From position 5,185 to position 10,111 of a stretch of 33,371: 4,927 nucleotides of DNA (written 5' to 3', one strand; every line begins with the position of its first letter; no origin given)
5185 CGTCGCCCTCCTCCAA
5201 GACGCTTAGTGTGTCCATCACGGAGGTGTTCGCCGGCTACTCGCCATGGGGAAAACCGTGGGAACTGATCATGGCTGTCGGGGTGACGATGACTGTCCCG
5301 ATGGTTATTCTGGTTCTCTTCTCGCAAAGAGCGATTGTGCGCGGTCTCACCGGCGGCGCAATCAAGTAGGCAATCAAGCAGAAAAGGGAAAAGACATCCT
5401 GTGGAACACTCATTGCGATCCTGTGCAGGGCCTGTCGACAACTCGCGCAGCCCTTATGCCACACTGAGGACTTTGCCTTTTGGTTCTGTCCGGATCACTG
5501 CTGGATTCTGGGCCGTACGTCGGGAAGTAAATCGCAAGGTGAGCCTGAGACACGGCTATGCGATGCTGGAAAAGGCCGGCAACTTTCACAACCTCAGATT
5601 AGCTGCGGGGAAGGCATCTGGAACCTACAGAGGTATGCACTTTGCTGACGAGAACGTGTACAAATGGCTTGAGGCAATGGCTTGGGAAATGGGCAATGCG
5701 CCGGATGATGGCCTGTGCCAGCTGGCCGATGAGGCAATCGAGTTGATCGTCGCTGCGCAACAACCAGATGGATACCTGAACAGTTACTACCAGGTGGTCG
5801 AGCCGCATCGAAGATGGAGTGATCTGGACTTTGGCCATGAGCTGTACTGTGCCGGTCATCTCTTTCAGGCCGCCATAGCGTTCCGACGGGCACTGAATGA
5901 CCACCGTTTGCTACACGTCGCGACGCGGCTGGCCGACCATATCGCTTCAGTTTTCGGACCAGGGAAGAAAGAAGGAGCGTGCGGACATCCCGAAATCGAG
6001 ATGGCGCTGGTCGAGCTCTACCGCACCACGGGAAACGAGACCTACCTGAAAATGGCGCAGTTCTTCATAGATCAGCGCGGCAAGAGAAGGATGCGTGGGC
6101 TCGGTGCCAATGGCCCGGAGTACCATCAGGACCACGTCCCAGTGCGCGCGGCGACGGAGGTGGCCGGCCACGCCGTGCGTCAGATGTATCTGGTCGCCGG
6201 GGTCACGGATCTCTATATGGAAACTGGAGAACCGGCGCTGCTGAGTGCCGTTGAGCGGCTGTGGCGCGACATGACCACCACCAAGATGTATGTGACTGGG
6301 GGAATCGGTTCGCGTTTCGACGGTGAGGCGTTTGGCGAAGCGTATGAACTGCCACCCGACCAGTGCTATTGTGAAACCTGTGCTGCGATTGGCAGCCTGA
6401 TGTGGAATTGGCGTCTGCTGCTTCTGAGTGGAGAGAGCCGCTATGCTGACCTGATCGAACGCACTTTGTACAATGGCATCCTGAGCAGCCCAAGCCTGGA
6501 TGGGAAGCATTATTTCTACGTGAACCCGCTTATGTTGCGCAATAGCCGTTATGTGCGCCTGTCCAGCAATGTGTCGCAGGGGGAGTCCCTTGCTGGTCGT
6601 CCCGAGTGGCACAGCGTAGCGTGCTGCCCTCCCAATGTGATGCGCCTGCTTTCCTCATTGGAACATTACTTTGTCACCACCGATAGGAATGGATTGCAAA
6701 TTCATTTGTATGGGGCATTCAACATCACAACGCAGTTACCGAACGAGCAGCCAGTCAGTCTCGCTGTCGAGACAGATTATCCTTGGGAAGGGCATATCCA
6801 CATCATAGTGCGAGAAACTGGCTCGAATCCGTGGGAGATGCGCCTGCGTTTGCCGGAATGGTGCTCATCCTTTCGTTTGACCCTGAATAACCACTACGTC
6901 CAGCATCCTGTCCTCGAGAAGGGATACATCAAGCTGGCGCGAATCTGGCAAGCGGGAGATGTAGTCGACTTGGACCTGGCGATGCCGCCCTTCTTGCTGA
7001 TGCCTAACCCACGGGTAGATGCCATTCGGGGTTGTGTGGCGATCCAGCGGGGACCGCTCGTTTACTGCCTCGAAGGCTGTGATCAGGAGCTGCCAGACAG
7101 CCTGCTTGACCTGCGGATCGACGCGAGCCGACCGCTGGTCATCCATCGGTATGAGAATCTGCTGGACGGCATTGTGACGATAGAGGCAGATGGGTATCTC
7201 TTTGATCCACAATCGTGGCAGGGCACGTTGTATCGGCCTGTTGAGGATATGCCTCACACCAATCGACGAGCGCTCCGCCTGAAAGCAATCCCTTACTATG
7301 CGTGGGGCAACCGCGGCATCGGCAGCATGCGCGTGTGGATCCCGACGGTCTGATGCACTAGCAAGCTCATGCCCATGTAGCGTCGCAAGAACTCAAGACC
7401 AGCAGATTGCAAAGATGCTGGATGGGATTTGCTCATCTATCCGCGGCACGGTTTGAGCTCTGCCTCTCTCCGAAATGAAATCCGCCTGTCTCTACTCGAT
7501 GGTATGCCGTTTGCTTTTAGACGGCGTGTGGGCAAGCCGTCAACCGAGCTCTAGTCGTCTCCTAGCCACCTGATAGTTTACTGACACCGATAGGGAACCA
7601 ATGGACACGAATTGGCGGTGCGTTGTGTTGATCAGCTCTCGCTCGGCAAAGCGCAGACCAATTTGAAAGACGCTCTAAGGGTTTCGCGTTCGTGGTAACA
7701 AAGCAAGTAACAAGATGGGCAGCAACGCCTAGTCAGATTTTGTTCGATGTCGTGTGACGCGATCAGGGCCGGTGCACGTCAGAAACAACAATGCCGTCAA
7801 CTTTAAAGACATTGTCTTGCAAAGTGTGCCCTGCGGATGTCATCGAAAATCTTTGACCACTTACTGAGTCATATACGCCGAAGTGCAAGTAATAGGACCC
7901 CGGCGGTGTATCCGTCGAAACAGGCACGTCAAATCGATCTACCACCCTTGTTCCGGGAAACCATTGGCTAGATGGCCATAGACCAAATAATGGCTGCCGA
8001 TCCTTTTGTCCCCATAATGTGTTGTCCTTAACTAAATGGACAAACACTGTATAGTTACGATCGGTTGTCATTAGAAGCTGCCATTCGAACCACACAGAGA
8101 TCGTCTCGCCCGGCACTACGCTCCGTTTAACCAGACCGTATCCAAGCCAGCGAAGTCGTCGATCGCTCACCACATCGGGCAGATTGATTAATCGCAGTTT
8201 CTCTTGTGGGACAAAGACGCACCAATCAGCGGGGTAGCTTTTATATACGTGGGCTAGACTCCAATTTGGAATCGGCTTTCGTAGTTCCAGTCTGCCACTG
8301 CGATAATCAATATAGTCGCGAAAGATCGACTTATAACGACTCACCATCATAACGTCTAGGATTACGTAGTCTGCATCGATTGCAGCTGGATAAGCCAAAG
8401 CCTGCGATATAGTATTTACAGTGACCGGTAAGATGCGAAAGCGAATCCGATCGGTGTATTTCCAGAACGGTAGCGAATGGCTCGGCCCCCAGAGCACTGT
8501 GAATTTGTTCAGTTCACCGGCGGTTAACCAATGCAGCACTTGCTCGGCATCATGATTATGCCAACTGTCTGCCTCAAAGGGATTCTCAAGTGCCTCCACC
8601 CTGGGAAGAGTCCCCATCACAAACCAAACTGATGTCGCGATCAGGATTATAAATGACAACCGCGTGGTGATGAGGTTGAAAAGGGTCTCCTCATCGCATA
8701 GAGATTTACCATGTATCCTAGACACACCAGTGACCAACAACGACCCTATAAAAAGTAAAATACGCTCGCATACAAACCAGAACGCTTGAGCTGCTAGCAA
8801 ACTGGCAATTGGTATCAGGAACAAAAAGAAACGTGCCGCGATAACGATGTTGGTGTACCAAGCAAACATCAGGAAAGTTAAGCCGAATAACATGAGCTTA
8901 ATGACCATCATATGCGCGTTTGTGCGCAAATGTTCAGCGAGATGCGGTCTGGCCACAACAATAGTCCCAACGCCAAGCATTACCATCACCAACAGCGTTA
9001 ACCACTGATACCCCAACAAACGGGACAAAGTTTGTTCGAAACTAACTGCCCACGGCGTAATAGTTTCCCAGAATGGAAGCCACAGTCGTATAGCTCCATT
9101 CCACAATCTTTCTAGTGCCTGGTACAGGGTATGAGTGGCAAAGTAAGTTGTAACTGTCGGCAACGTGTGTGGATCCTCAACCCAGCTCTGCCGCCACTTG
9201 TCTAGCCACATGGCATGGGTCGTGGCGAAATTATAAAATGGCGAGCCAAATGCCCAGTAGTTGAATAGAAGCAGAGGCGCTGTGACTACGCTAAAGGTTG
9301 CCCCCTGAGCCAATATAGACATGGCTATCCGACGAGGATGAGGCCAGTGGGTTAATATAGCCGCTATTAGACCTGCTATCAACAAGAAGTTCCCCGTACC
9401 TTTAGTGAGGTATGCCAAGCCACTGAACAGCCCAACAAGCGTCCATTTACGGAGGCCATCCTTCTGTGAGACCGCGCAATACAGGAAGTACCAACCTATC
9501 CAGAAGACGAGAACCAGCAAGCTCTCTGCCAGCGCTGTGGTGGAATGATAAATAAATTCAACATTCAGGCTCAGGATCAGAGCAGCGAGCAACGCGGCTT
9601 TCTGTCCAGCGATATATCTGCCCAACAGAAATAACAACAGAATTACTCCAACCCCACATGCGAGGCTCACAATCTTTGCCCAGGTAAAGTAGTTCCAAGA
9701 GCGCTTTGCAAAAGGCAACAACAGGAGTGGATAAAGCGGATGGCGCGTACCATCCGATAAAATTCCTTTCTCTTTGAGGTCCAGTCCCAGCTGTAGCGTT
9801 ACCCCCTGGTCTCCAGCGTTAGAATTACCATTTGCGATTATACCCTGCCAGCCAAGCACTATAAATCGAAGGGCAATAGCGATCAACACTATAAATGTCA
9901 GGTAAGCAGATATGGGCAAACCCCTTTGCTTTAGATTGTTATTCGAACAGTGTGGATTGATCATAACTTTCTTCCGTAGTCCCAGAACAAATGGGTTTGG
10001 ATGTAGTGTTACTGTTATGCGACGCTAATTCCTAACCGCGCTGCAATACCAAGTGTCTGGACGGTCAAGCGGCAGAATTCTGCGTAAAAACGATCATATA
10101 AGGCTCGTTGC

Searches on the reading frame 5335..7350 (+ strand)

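Call 14: search_protein_families(library=pfam, proteins=[window:5335-7350:+], max_evalue=0.00001)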
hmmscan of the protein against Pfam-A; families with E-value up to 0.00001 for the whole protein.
window:5335-7350:+ (672 aa): 3 families
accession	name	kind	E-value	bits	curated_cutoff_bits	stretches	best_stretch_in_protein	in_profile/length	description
PF07944.18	Beta-AFase-like_GH127_cat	-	6.7e-103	345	24.9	1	51-442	1-374/376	Beta-L-arabinofuranosidase, GH127 catalytic domain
PF20737.2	Glyco_hydro127C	-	2.8e-23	81.9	23.7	1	555-670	4-71/71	Glycoside hydrolase family 127 C-terminal domain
PF20736.2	Glyco_hydro127M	-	1.2e-18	67.5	24.2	1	454-550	2-95/95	Beta-L-arabinofuranosidase, GH127 middle domain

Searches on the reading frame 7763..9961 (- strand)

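Call 14: search_protein_families(library=pfam, proteins=[window:7763-9961:-], max_evalue=0.00001)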
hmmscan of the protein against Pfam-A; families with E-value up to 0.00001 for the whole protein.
window:7763-9961:- (732 aa): 1 family
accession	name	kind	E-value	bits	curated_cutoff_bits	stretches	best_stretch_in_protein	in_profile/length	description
PF13231.12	PMT_2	-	3.1e-12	47.4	26.1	1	96-230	25-157/160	Dolichyl-phosphate-mannose-protein mannosyltransferase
